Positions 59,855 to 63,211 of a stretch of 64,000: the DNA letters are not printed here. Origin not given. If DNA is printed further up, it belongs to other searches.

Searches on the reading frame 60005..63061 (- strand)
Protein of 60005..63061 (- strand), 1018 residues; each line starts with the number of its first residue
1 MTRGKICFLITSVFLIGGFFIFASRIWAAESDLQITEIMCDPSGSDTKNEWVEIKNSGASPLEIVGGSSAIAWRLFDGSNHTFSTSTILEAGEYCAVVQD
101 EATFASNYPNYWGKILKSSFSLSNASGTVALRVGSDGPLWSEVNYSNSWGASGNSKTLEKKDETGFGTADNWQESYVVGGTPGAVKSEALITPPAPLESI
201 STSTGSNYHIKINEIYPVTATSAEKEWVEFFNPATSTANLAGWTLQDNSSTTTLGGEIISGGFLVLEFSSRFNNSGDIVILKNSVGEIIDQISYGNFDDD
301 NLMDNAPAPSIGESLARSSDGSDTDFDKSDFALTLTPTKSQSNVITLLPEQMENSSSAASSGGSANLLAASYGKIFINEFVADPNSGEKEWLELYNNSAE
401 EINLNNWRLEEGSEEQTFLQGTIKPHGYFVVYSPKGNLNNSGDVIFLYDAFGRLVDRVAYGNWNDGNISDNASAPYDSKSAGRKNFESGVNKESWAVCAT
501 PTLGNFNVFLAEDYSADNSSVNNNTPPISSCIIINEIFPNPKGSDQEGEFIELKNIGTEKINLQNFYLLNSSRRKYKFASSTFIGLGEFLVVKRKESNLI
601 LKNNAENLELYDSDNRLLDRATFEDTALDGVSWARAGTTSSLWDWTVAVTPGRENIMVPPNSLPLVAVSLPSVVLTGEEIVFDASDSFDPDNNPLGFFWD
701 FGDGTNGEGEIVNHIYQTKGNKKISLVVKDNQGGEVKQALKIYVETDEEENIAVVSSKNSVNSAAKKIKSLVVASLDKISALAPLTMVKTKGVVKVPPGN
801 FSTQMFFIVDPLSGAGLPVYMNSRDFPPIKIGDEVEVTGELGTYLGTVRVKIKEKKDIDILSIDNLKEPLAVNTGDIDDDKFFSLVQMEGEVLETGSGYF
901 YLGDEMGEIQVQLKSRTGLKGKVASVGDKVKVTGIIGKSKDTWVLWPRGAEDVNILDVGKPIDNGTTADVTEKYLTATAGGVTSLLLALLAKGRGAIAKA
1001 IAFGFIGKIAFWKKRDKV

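Call 36: search_protein_families(library=pfam, proteins=[window:60005-63061:-], max_evalue=0.0001)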
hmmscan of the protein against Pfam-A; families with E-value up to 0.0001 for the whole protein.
window:60005-63061:- (1018 aa): 3 families
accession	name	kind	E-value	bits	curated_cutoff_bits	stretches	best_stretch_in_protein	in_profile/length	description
PF00932.25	LTD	-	2.5e-61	205.2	34.3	4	370-461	3-108/109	Lamin Tail Domain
PF18911.6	PKD_4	-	3.4e-18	65.9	27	1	662-736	2-76/85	PKD domain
PF00801.26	PKD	-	9.6e-09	35.6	23.5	1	666-735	4-72/80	PKD domain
